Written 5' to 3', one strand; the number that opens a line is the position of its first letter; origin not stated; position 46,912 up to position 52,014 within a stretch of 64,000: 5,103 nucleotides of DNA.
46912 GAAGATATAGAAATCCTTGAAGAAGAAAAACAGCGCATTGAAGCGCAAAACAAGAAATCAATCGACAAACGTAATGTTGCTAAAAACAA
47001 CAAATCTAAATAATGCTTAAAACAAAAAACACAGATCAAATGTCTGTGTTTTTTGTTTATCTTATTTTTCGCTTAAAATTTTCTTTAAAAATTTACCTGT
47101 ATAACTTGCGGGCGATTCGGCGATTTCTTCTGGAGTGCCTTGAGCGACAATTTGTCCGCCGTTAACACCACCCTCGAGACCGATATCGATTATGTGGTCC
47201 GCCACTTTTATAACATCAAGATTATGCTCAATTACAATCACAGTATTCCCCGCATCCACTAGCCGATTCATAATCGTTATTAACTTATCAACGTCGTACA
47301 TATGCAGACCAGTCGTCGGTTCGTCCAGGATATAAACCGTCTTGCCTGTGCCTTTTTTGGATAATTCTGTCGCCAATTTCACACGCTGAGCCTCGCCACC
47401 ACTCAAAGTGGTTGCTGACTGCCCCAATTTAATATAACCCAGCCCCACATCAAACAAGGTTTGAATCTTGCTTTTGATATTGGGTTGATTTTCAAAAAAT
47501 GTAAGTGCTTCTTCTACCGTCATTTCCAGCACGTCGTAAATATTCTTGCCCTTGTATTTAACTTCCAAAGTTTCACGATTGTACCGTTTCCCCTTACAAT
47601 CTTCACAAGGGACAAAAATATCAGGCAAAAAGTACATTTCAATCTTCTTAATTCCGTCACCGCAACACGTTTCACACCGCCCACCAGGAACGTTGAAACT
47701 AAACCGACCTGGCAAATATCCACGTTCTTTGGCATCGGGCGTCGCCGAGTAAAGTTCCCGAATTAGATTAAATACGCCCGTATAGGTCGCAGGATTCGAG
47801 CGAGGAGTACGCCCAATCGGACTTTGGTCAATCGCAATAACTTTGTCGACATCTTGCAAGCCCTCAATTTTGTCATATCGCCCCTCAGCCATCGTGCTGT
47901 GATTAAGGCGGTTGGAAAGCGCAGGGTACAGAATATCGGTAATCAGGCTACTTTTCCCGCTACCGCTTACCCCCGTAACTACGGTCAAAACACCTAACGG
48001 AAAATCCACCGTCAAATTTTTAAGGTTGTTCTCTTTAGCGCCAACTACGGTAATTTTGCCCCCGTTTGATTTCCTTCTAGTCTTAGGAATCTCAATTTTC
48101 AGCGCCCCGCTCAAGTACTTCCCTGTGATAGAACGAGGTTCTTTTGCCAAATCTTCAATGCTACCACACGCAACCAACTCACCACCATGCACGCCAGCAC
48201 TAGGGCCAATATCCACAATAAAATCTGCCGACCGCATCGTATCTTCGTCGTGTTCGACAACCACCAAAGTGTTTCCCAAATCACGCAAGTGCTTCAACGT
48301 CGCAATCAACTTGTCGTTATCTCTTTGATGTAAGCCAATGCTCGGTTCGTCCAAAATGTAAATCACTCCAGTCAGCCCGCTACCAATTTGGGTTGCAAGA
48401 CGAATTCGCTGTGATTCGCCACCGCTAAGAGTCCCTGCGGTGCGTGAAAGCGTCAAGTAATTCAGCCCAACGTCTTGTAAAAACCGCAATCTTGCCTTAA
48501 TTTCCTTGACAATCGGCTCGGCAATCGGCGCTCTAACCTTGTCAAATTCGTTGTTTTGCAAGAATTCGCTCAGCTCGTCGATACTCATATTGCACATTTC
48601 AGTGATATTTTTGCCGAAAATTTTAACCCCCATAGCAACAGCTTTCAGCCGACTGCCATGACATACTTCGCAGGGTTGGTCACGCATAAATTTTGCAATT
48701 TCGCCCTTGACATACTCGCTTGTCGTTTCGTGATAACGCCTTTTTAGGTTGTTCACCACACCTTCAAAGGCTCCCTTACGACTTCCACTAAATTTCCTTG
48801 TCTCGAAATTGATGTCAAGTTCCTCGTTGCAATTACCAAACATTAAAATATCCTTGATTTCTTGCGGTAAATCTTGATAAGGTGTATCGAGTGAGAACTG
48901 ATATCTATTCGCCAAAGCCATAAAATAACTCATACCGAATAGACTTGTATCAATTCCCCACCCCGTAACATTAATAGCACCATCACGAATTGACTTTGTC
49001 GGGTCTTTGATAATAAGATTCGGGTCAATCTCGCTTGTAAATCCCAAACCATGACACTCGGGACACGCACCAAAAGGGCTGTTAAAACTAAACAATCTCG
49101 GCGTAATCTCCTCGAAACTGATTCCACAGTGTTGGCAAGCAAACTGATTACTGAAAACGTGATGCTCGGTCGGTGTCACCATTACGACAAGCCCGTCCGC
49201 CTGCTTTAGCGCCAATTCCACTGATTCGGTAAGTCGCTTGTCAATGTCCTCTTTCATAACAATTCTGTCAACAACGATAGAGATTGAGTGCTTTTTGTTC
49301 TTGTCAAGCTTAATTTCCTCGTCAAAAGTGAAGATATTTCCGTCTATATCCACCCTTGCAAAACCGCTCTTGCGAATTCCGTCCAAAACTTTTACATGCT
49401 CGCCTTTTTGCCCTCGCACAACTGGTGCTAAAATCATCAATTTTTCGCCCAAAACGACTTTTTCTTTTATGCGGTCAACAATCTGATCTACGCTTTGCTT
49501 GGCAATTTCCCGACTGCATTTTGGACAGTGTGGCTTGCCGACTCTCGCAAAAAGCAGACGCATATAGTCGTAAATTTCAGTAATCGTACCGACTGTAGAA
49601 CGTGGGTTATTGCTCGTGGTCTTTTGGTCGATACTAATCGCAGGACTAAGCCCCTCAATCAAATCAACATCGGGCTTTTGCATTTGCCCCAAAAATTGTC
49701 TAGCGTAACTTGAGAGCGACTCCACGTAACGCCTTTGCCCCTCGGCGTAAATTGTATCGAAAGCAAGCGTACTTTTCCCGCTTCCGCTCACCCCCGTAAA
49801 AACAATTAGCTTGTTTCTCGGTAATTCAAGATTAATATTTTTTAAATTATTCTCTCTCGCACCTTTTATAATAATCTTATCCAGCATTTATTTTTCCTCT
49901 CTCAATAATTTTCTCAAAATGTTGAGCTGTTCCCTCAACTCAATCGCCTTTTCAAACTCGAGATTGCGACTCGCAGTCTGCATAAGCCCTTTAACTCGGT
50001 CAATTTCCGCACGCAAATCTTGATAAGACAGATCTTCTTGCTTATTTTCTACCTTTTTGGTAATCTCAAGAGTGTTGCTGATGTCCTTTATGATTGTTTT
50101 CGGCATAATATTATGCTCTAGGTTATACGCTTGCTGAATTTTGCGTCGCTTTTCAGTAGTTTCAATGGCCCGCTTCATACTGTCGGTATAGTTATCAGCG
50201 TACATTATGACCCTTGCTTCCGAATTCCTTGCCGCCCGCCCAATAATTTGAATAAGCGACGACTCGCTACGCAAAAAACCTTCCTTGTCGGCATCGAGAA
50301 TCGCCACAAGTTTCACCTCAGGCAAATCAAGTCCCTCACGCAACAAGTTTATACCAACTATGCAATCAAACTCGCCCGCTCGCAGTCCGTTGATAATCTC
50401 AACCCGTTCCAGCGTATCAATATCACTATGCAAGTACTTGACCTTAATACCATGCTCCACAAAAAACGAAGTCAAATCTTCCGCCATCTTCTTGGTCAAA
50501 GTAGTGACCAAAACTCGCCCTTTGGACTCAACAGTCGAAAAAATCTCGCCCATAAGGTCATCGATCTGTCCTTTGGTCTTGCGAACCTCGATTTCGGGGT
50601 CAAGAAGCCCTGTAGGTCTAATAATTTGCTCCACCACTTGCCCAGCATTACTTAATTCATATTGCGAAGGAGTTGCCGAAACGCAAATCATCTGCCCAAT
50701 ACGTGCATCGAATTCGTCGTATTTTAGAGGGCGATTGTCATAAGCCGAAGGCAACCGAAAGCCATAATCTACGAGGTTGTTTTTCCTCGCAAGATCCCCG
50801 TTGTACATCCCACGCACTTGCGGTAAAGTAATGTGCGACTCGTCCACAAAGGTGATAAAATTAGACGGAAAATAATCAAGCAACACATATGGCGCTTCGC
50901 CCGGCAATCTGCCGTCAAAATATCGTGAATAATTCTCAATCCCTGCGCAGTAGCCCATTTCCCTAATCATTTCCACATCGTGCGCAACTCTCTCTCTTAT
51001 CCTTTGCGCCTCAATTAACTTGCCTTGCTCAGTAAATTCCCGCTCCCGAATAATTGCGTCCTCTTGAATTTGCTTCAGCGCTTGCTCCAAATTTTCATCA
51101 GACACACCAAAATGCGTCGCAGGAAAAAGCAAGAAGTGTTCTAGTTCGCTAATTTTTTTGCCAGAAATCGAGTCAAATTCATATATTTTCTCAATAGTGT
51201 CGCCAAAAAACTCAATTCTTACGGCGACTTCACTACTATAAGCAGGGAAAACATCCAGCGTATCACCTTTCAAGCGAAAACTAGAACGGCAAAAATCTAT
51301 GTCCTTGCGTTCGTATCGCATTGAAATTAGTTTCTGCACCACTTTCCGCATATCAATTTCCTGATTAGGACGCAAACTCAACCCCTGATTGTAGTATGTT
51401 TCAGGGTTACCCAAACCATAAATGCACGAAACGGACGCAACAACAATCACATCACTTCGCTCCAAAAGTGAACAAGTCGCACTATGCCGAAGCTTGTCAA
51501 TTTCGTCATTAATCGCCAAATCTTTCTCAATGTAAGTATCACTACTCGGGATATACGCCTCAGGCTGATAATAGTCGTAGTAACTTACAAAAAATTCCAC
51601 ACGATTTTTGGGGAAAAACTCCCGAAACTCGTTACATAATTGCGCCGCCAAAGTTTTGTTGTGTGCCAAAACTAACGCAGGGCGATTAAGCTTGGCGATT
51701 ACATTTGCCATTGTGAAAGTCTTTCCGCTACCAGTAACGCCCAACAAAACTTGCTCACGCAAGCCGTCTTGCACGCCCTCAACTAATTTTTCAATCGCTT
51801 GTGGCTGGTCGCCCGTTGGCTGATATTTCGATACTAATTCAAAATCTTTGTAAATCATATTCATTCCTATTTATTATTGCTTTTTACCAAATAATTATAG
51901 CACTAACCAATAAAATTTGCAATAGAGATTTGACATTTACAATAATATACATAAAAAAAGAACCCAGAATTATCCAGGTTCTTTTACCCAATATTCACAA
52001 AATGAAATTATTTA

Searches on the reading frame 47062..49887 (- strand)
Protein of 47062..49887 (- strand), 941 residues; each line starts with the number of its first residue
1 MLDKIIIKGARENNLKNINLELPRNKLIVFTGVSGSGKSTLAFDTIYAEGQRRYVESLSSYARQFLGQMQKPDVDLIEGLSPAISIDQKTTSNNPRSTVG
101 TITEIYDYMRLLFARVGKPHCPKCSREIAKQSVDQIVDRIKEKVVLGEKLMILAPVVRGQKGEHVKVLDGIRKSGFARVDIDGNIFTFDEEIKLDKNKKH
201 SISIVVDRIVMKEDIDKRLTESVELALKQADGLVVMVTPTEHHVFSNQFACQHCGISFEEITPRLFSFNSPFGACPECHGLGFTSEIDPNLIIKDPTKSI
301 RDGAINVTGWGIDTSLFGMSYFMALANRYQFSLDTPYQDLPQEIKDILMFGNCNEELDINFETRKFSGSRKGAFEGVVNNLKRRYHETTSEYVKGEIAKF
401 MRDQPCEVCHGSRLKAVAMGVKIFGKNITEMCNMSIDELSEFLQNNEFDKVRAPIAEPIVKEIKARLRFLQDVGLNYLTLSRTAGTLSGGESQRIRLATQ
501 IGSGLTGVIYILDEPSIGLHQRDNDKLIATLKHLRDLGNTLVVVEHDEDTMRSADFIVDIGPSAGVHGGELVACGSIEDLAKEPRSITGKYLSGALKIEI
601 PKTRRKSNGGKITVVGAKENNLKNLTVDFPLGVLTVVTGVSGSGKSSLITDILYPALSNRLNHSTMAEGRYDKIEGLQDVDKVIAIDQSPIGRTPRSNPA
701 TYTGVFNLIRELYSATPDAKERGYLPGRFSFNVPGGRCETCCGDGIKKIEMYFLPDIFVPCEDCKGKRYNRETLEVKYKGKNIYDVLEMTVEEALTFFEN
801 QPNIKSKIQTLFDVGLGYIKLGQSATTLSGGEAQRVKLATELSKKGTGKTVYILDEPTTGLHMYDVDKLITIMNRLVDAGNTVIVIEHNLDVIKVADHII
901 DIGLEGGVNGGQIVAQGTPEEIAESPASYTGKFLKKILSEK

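Call 8: search_protein_families(library=ncbifam, proteins=[window:47062-49887:-], max_evalue=1e-10)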
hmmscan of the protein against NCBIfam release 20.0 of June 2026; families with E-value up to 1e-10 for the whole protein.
window:47062-49887:- (941 aa): 124 families (the best 25 are shown)
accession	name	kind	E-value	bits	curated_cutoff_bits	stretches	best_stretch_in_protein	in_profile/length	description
NF001503.0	PRK00349.1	equivalog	0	1528.1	1147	1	2-939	3-942/943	excinuclease ABC subunit UvrA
TIGR00630.1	uvra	equivalog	0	1449.3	729.8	1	4-923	1-924/924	excinuclease ABC subunit UvrA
NF001885.0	PRK00635.1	equivalog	1.4e-223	745.2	3054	1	6-935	7-916/1809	excinuclease ABC subunit A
TIGR03608.1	L_ocin_972_ABC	subfamily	2.2e-34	118.7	254.85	2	800-902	108-206/206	putative bacteriocin export ABC transporter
NF040873.1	AztA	equivalog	7.8e-34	116.9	220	2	822-900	114-189/191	zinc ABC transporter ATP-binding protein AztA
TIGR02857.1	CydD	equivalog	1.6e-32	113.1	435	1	818-902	448-529/529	thiol reductant ABC exporter subunit CydD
TIGR04521.1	ECF_ATPase_2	equivalog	1.9e-32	112.5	330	1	804-925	120-235/279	energy-coupling factor transporter ATPase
NF010068.0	PRK13548.1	equivalog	5e-28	97.9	261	1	822-923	132-231/261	heme ABC transporter ATP-binding protein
TIGR04520.1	ECF_ATPase_1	equivalog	1.2e-27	97.1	315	1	799-925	104-226/269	energy-coupling factor transporter ATPase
TIGR02673.1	FtsE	equivalog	1.7e-27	96.5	264.85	0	801-898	111-205/214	cell division ATP-binding protein FtsE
NF008409.0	PRK11231.1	equivalog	6.6e-27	94.5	375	1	824-923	135-226/255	Fe(3+) dicitrate ABC transporter ATP-binding protein FecE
TIGR00972.1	3a0107s01c2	equivalog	2.1e-26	92.8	343.2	0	820-928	137-236/248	phosphate ABC transporter ATP-binding protein PstB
TIGR01166.1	cbiO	subfamily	1.4e-25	89.9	211.8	0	823-892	123-189/190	cobalt ABC transporter, ATP-binding protein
TIGR03873.1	F420-0_ABC_ATP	hypoth_equivalog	3.9e-25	88.6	372.4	1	824-922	134-224/256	putative F420-0 ABC transporter ATP-binding protein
NF002981.0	PRK03695.1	equivalog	5e-25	88.3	281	1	806-924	109-226/253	vitamin B12 ABC transporter ATP-binding protein BtuD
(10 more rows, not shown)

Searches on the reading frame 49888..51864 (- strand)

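Call 8: search_protein_families(library=ncbifam, proteins=[window:49888-51864:-], max_evalue=1e-10)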
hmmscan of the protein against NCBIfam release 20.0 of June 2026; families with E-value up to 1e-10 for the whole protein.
window:49888-51864:- (658 aa): 8 families
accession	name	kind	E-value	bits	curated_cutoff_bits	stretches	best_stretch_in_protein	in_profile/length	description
NF003673.1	PRK05298.1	equivalog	0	1035.3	743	1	8-652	2-652/653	excinuclease ABC subunit UvrB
TIGR00631.1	uvrb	equivalog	0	1013.7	750.1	1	8-650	2-657/658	excinuclease ABC subunit UvrB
TIGR00580.2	mfd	equivalog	2.6e-18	65.8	800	1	179-289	1-83/907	transcription-repair coupling factor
NF004066.1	PRK05580.1-3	equivalog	5.4e-14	51.4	813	0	457-553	549-653/788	primosomal protein N'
TIGR00595.1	priA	equivalog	1.1e-13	50.6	230.35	0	451-563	268-388/509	replication restart helicase PriA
NF007966.0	PRK10689.1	equivalog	6.4e-12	44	1329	0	38-270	16-235/1148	transcription-repair coupling factor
NF004067.0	PRK05580.1-4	equivalog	1.3e-11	43.6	763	0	481-555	516-601/737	primosomal protein N'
NF004070.0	PRK05580.2-2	equivalog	5.1e-11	41.4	921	0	460-553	497-598/729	primosomal protein N'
